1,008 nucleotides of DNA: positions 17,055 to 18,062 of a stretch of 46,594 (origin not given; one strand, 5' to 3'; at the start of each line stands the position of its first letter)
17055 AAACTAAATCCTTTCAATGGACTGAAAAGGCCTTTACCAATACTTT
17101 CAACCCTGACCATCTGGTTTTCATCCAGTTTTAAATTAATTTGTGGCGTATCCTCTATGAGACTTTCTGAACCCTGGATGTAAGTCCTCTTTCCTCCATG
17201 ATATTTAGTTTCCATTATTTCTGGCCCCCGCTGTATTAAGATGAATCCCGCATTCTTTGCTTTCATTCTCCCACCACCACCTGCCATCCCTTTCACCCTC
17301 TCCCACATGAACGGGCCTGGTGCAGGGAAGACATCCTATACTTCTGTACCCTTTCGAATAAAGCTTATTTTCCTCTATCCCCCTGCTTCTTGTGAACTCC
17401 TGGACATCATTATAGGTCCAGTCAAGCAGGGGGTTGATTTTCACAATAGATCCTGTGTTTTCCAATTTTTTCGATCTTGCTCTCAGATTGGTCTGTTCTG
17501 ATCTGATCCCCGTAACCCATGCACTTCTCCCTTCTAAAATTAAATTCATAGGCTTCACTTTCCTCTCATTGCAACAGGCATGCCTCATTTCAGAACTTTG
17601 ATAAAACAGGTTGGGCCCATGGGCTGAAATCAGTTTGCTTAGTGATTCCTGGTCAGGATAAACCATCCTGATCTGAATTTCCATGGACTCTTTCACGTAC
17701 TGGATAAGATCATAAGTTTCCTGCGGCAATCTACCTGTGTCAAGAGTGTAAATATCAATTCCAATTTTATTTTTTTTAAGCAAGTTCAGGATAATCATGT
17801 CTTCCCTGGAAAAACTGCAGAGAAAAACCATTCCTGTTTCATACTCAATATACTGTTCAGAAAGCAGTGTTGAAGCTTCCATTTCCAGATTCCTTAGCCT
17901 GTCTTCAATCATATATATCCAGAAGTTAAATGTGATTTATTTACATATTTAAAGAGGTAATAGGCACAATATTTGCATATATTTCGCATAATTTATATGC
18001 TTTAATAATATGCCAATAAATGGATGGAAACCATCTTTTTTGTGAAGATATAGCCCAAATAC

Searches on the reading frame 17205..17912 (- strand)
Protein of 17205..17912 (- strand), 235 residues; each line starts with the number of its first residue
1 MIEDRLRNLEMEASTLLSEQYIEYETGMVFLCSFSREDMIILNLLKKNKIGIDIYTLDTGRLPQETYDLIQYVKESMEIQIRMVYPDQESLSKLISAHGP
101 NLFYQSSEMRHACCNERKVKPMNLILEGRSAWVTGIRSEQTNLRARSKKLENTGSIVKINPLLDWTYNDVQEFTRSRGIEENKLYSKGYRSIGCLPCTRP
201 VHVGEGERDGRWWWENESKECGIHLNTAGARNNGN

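Call 3: search_protein_families(library=pfam, proteins=[window:17205-17912:-], max_evalue=0.1)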
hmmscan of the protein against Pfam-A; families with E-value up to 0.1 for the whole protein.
window:17205-17912:- (235 aa): 1 family
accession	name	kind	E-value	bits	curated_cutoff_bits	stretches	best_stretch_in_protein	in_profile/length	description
PF01507.26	PAPS_reduct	-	6.6e-37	127.6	22.5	1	28-200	2-175/175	Phosphoadenosine phosphosulfate reductase domain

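Call 4: search_protein_families(library=ncbifam, proteins=[window:17205-17912:-], max_evalue=0.1)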
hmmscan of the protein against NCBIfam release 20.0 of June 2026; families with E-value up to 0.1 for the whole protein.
window:17205-17912:- (235 aa): 13 families
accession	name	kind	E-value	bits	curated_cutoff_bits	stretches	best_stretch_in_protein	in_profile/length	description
NF002537.0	PRK02090.1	equivalog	1.2e-66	224.9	154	1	10-227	25-241/244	phosphoadenylyl-sulfate reductase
TIGR02055.1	APS_reductase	subfamily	4.9e-64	215.7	235.3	1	33-223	1-194/194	adenylylsulfate reductase, thioredoxin dependent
TIGR00434.1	cysH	subfamily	4.7e-46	157.4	165.1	1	21-224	9-213/214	phosophoadenylyl-sulfate reductase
TIGR00424.1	APS_reduc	equivalog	2.8e-38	131.7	553.2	1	36-225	125-324/464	5'-adenylylsulfate reductase, thioredoxin-independent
TIGR02057.1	PAPS_reductase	equivalog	1.5e-34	119.8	254.2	1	26-224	26-224/224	phosphoadenosine phosphosulfate reductase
NF006327.0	PRK08557.1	equivalog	2.4e-08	33.2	366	1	4-198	157-355/415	hypothetical protein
NF010368.0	PRK13795.1-3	equivalog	2.9e-07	29.1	588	1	12-198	234-421/635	hypothetical protein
NF003587.0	PRK05253.1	subfamily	4e-07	29.6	195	1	4-146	7-145/301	sulfate adenylyltransferase subunit CysD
NF010367.0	PRK13795.1-2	equivalog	7.8e-07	27.9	456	1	5-198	222-416/584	hypothetical protein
NF006351.0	PRK08576.1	equivalog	7.8e-06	24.7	290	1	114-198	314-402/436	hypothetical protein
NF010366.0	PRK13795.1-1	equivalog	0.00013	20.3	745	1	33-198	272-444/667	hypothetical protein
NF010369.0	PRK13795.1-4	equivalog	0.0041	15.4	1086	1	55-198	282-429/633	hypothetical protein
TIGR02039.1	CysD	subfamily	0.021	14.5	396.6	0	6-84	1-82/294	sulfate adenylyltransferase, small subunit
